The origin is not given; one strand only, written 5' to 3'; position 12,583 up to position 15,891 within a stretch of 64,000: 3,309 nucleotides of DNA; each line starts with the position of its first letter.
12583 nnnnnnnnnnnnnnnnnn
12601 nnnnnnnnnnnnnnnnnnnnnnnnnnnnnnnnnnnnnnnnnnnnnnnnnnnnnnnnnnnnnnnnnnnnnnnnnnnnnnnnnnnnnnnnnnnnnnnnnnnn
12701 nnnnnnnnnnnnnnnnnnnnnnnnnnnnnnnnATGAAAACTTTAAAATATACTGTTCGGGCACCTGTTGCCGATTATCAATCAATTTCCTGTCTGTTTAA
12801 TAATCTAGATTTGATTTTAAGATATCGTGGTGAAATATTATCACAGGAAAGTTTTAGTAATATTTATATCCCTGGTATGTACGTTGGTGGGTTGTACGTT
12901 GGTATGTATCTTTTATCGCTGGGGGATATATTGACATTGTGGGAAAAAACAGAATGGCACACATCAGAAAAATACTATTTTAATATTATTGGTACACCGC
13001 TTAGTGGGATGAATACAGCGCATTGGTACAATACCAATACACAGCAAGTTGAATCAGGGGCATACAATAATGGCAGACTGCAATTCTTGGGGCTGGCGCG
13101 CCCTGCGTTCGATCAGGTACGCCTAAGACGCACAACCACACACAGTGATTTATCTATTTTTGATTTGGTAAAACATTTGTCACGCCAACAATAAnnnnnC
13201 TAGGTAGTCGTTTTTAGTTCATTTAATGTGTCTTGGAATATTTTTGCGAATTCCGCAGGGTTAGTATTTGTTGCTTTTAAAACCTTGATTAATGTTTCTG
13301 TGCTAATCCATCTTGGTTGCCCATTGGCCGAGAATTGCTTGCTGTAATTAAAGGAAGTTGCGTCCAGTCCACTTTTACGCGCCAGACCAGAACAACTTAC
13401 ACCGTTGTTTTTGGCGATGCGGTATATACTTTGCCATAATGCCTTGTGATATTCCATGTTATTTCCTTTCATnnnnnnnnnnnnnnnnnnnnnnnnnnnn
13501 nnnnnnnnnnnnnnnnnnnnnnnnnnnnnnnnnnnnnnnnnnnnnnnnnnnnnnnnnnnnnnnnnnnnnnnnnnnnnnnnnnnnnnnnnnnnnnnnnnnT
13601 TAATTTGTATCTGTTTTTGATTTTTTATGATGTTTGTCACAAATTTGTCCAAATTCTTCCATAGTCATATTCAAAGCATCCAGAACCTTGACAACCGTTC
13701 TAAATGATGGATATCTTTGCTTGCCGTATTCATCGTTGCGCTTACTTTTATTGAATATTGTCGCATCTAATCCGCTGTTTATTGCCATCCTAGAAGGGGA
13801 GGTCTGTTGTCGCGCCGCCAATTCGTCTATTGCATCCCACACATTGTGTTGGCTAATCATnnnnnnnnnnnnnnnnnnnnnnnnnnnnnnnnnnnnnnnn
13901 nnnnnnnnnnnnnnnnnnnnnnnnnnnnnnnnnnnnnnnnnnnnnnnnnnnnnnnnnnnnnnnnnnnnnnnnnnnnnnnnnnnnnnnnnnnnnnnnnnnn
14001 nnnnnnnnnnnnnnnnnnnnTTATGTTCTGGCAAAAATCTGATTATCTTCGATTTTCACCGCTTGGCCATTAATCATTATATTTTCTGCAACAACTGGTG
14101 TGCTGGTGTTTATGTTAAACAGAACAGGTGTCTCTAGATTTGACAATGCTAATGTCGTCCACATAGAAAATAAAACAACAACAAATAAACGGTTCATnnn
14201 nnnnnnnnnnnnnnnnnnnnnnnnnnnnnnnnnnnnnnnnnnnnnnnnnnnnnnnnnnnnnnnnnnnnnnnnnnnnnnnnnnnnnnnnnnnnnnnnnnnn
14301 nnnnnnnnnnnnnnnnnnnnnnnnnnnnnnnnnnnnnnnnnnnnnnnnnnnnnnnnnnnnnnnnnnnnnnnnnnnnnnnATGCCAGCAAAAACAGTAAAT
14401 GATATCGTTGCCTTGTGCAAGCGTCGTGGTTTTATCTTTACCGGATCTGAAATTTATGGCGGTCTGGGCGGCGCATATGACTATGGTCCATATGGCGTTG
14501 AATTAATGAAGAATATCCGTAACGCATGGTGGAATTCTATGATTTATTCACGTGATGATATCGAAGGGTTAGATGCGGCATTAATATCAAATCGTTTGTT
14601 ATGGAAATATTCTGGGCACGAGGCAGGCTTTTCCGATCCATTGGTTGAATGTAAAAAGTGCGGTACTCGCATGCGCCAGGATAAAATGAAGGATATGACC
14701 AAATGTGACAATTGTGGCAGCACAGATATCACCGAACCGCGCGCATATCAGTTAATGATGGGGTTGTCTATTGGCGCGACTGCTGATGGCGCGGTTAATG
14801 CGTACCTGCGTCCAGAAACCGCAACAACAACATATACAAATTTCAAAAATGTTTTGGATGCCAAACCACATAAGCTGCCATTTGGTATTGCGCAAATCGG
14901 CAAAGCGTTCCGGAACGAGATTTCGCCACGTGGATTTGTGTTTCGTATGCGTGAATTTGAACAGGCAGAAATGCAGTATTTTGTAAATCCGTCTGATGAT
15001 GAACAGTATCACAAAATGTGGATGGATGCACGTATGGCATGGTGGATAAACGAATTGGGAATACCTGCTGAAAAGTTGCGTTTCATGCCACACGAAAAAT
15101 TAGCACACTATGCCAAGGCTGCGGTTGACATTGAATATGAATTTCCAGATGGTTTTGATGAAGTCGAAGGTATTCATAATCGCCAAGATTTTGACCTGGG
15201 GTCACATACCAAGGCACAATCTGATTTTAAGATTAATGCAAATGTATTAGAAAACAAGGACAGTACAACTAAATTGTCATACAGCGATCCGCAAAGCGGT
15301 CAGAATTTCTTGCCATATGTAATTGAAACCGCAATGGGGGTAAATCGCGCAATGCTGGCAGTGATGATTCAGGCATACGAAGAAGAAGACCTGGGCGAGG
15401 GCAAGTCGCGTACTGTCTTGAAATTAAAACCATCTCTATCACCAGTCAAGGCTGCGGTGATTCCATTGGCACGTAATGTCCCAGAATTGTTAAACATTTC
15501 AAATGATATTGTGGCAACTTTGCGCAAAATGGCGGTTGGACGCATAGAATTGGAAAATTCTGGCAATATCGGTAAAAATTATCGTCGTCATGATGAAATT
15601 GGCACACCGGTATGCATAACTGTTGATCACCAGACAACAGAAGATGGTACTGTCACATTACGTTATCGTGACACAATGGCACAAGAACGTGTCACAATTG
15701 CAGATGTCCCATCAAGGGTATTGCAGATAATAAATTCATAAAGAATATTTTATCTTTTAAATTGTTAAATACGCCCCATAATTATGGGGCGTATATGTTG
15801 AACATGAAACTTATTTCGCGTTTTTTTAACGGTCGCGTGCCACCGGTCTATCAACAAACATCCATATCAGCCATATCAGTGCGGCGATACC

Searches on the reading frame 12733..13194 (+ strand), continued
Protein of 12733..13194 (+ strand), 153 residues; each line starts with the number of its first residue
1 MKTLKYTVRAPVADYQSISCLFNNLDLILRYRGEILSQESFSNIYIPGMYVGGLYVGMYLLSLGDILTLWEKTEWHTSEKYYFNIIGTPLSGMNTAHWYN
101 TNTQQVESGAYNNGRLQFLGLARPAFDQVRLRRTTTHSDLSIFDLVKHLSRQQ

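Call 76: search_protein_families(library=ncbifam, max_evalue=0.01, proteins=[window:12733-13194:+, L081:3703-5328:+, L081:5497-5802:+])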
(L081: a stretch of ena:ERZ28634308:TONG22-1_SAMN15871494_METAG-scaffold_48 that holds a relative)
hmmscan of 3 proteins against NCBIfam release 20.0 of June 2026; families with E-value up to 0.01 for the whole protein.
window:12733-13194:+ (153 aa): 0 families

L081:3703-5328:+ (541 aa): 213 families (the best 25 are shown)
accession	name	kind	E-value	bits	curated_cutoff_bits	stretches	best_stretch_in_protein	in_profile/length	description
NF000355.4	ribo_prot_ABC_F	equivalog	8.8e-122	407.5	380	2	279-510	263-494/499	ribosomal protection-like ABC-F family protein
NF008775.0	PRK11819.1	equivalog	3.1e-96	323.2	599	2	94-535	98-534/556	energy-dependent translational throttle protein EttA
TIGR03719.1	ABC_ABC_ChvD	subfamily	1.6e-94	317.5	806.75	2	96-536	98-533/552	energy-dependent translational throttle protein EttA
NF011646.0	PRK15064.1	equivalog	2.5e-94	316.6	762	2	93-527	91-519/530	ABC-F family ATPase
NF050005.1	ABC_ATPase_Uup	equivalog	1.2e-91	307.9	900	1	4-513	6-508/636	ATP-binding cassette ATPase Uup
NF008358.0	PRK11147.1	equivalog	3.6e-87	293.1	936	1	5-511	7-506/635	ABC transporter ATP-binding protein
NF000169.2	ABCF_Sal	exception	1.4e-85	288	725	2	127-507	97-493/542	Sal family ABC-F type ribosomal protection protein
NF000171.1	ABCF_producer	exception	3.3e-83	280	800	1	4-515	6-534/541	TlrC/CarA/OleB/SrmB family ABC-F type ribosomal protection protein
NF007921.0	PRK10636.1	equivalog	2.3e-78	264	917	1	13-526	13-510/638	ABC transporter ATP-binding protein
NF000514.1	ABCF_OptrA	exception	4.1e-77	260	1450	1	10-524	29-540/655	ABC-F type ribosomal protection protein OptrA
NF000170.2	ABCF_Vga_all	exception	8.1e-75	252.3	725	3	271-533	211-469/521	Vga family ABC-F type ribosomal protection protein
NF000168.2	ABCF_Msr_all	exception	1.3e-73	248.3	680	3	268-508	236-471/487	Msr family ABC-F type ribosomal protection protein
NF043038.1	ABCF_CplR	exception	1.6e-70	238.4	780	3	285-528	240-481/544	ABC-F type ribosomal protection protein CplR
NF000167.2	ABCF_Lsa_all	exception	1.9e-62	211.9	750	4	259-508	241-485/492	Lsa family ABC-F type ribosomal protection protein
NF000166.1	ABCF_CarA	exception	2.9e-61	207.3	1050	2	3-272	7-283/556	ABC-F type ribosomal protection protein Car(A)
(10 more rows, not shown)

L081:5497-5802:+ (101 aa): 0 families

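Call 79: list_cluster_members(proteins=[P0270, window:12733-13194:+, window:11698-12195:+, window:11414-11665:+])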
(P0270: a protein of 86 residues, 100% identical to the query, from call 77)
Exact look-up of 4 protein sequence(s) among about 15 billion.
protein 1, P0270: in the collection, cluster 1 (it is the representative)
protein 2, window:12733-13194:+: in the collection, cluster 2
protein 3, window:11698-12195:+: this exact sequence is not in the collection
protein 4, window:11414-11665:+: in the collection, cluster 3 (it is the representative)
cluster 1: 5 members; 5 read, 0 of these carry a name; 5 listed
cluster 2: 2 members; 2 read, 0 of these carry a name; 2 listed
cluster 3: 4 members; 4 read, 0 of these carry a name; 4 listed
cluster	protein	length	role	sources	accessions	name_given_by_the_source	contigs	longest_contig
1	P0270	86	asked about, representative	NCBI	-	-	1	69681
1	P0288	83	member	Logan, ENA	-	-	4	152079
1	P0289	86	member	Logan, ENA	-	-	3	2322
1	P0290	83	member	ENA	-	-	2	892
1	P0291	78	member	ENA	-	-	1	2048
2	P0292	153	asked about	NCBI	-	-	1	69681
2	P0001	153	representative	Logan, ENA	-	-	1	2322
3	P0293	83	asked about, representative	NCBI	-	-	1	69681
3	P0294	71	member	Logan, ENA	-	-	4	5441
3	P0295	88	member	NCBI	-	-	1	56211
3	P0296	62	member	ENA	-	-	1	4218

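Call 113: search_protein_families(library=pfam, max_evalue=0.1, proteins=[L113:2266-2850:+, L113:2924-3112:+])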
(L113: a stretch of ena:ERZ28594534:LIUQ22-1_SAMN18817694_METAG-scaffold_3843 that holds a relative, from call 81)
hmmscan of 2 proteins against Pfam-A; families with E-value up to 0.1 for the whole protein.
L113:2266-2850:+ (194 aa): 2 families
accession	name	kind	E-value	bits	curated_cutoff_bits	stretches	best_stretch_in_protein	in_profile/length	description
PF00589.27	Phage_integrase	-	1.3e-16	61.3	27.1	1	9-181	5-169/172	Phage integrase family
PF09119.15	SicP-binding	-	0.0065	16.9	25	1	83-121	35-73/84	SicP binding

L113:2924-3112:+ (62 aa): 0 families

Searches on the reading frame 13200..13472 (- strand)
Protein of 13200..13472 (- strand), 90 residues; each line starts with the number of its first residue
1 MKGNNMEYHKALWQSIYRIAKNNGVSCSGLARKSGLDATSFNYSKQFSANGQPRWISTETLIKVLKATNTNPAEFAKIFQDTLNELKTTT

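Call 9: search_protein_families(library=pfam, max_evalue=1, proteins=[window:13200-13472:-])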
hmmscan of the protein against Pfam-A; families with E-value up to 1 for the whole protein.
window:13200-13472:- (90 aa): 3 families
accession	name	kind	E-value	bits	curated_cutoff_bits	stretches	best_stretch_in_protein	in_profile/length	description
PF21716.3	dnstrm_HI1420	-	0.00028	21.1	27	1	11-71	32-85/90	Probable addiction module antidote protein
PF13443.12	HTH_26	-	0.016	15.9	22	1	19-79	5-61/63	Cro/C1-type HTH DNA-binding domain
PF01381.28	HTH_3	-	0.071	13.6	23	1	50-75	31-55/55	Helix-turn-helix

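Call 27: search_protein_families(library=phrogs, max_evalue=0.01, proteins=[window:13200-13472:-])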
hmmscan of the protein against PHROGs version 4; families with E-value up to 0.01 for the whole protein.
window:13200-13472:- (90 aa): 0 families

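Call 75: search_protein_families(library=padloc, max_evalue=0.01, proteins=[window:13200-13472:-])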
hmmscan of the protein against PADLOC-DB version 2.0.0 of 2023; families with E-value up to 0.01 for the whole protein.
window:13200-13472:- (90 aa): 0 families

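Call 76: search_protein_families(library=ncbifam, max_evalue=0.01, proteins=[window:13200-13472:-])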
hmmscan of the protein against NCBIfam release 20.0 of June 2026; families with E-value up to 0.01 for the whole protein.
window:13200-13472:- (90 aa): 0 families

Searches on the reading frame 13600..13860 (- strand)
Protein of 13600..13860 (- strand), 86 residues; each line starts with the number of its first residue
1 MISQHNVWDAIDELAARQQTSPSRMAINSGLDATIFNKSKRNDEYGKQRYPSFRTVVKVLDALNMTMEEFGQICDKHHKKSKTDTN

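Call 9: search_protein_families(library=pfam, max_evalue=1, proteins=[window:13600-13860:-])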
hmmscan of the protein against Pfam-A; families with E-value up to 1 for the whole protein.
window:13600-13860:- (86 aa): 2 families
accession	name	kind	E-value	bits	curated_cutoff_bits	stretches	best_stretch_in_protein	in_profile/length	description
PF13443.12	HTH_26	-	0.024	15.3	22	1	11-70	2-57/63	Cro/C1-type HTH DNA-binding domain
PF21716.3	dnstrm_HI1420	-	0.053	13.8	27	1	23-68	47-87/90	Probable addiction module antidote protein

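Call 27: search_protein_families(library=phrogs, max_evalue=0.01, proteins=[window:13600-13860:-])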
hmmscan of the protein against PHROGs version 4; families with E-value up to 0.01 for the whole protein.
window:13600-13860:- (86 aa): 0 families

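Call 75: search_protein_families(library=padloc, max_evalue=0.01, proteins=[window:13600-13860:-])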
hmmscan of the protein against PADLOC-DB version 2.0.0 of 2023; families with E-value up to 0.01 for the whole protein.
window:13600-13860:- (86 aa): 0 families

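Call 76: search_protein_families(library=ncbifam, max_evalue=0.01, proteins=[window:13600-13860:-])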
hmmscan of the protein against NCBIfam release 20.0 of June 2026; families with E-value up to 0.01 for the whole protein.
window:13600-13860:- (86 aa): 0 families

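Call 77: find_homologous_proteins(query=window:13600-13860:-, max_evalue=0.001)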
Query window:13600-13860:- (86 aa): 18 proteins with E <= 0.001 among 18 candidates.
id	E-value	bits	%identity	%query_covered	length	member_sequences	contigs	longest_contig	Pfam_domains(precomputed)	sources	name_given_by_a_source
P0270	8.0e-51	187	100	100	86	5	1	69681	-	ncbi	-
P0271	1.6e-41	157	87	95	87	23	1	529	-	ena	-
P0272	1.8e-40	154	83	98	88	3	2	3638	-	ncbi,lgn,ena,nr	ncbi:MAG: hypothetical protein II208_01280 [Alphaproteobacteria bacterium]|nr:hypothetical protein [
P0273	4.6e-38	146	84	95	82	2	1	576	-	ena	-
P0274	1.1e-37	145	81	94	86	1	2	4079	-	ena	-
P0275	1.1e-34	136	74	99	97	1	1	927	-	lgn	-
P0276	2.6e-25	106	62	94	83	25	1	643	-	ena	-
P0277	4.1e-24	102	61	93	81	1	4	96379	-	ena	-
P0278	5.1e-24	102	64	88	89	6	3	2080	-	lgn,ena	-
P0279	6.3e-24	101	60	93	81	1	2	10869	-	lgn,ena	-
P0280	2.9e-23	99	60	93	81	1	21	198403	-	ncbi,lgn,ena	-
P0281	7.1e-23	98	59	93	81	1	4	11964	-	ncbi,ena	-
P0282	7.1e-23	98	59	93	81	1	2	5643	-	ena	-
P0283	2.1e-22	97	59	95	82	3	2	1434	-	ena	-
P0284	2.8e-22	96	62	88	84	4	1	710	-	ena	-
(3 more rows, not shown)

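Call 78: find_encoding_contigs(protein=P0270, flank=3000, max_places=5)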
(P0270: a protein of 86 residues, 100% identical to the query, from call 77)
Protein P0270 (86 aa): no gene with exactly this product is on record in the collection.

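Call 81: find_encoding_contigs(protein=P0294, flank=4000, max_places=4)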
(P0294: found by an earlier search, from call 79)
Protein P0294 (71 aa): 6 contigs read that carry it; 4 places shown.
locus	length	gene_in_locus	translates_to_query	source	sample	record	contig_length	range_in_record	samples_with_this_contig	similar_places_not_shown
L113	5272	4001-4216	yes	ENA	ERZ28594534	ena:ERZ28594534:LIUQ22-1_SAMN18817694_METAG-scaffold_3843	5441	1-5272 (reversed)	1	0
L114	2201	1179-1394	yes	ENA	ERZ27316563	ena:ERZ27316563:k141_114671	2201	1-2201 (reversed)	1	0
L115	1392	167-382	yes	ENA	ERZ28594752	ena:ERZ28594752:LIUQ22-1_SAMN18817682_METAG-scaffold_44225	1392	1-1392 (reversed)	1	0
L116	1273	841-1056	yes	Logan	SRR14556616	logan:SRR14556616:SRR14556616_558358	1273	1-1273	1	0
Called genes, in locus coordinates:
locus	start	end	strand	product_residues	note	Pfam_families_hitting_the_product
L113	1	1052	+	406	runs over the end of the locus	?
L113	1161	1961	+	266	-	PF03797:Autotransporter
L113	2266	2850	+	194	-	PF00589:Phage_integrase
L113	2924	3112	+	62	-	-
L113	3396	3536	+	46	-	-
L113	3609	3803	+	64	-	-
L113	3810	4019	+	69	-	PF05838:Glyco_hydro_108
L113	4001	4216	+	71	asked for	PF09374:PG_binding_3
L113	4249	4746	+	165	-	-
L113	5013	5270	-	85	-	?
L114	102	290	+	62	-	-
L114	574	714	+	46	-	-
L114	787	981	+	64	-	-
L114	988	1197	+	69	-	PF05838:Glyco_hydro_108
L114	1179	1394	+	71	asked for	PF09374:PG_binding_3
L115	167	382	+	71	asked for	PF09374:PG_binding_3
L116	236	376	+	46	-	-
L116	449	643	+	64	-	-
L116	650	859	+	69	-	PF05838:Glyco_hydro_108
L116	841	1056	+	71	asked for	PF09374:PG_binding_3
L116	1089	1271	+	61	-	?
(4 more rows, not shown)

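Call 113: search_protein_families(library=pfam, max_evalue=0.1, proteins=[L113:2266-2850:+, L113:2924-3112:+])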
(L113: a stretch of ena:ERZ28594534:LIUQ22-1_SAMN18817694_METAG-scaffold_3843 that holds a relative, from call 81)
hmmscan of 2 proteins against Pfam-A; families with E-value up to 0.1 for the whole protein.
L113:2266-2850:+ (194 aa): 2 families
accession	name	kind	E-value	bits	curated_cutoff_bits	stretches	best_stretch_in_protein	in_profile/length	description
PF00589.27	Phage_integrase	-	1.3e-16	61.3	27.1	1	9-181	5-169/172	Phage integrase family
PF09119.15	SicP-binding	-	0.0065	16.9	25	1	83-121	35-73/84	SicP binding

L113:2924-3112:+ (62 aa): 0 families

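Call 115: search_solved_structures(query=window:13600-13860:-, max_evalue=1)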
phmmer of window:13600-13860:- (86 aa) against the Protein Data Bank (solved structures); distinct sequences matched with E-value up to 1: 0.

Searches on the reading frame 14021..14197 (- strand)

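Call 9: search_protein_families(library=pfam, max_evalue=1, proteins=[window:14021-14197:-])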
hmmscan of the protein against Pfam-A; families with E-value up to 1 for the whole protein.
window:14021-14197:- (58 aa): 1 family
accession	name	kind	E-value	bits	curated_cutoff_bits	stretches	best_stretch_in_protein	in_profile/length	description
PF17402.7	DUF5408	-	0.016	15.5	25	1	7-53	15-61/63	Family of unknown function (DUF5408)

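Call 27: search_protein_families(library=phrogs, max_evalue=0.01, proteins=[window:14021-14197:-])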
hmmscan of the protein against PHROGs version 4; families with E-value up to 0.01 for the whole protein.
window:14021-14197:- (58 aa): 0 families

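Call 75: search_protein_families(library=padloc, max_evalue=0.01, proteins=[window:14021-14197:-])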
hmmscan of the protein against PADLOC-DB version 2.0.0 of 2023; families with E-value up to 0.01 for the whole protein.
window:14021-14197:- (58 aa): 0 families

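Call 76: search_protein_families(library=ncbifam, max_evalue=0.01, proteins=[window:14021-14197:-])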
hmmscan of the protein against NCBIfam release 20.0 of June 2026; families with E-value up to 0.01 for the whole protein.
window:14021-14197:- (58 aa): 0 families

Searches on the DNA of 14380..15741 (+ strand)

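Call 89: search_rna_families(source=L004, start=7570, end=7770, threshold=evalue, max_evalue=10)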
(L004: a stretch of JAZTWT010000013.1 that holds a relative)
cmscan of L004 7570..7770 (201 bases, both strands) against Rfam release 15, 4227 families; matches with E-value up to 10: 10.
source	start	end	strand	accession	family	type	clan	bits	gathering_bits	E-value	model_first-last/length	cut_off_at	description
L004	7580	7647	-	RF02074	STnc240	Gene; sRNA;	-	20.1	55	0.83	1-77/77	no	Enterobacterial sRNA STnc240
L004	7731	7766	-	RF02063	STnc350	Gene; sRNA;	-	19.9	60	0.14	28-64/68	no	Salmonella enterica sRNA STnc350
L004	7730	7770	-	RF02074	STnc240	Gene; sRNA;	-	17.5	55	3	22-77/77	5'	Enterobacterial sRNA STnc240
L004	7647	7762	+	RF00370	sroD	Gene; sRNA;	-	15.9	50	0.71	1-86/86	no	sroD RNA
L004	7737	7770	-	RF02236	asX2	Gene; sRNA;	-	15.5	70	0.72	54-87/87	5'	Xanthomonas sRNA asX2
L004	7611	7729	+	RF00391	RtT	Cis-reg;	-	14.3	45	2.2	1-130/130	no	RtT RNA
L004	7593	7767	+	RF01772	rnk_pseudo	Cis-reg; leader;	-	14.3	55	3.9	1-108/108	no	Pseudomonas rnk leader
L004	7632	7656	-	RF01328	CRISPR-DR17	Gene; CRISPR;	CL00014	14.3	42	5.6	1-25/25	no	CRISPR RNA direct repeat element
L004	7674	7726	+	RF01835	HIV_FS2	Cis-reg; frameshift_element;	-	14.2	44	2.5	1-45/45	no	ribosomal frameshift site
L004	7692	7763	+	RF02631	Hrs13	Gene; sRNA;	-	9.6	52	8.5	1-82/82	no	Hfq-regulated sRNA 13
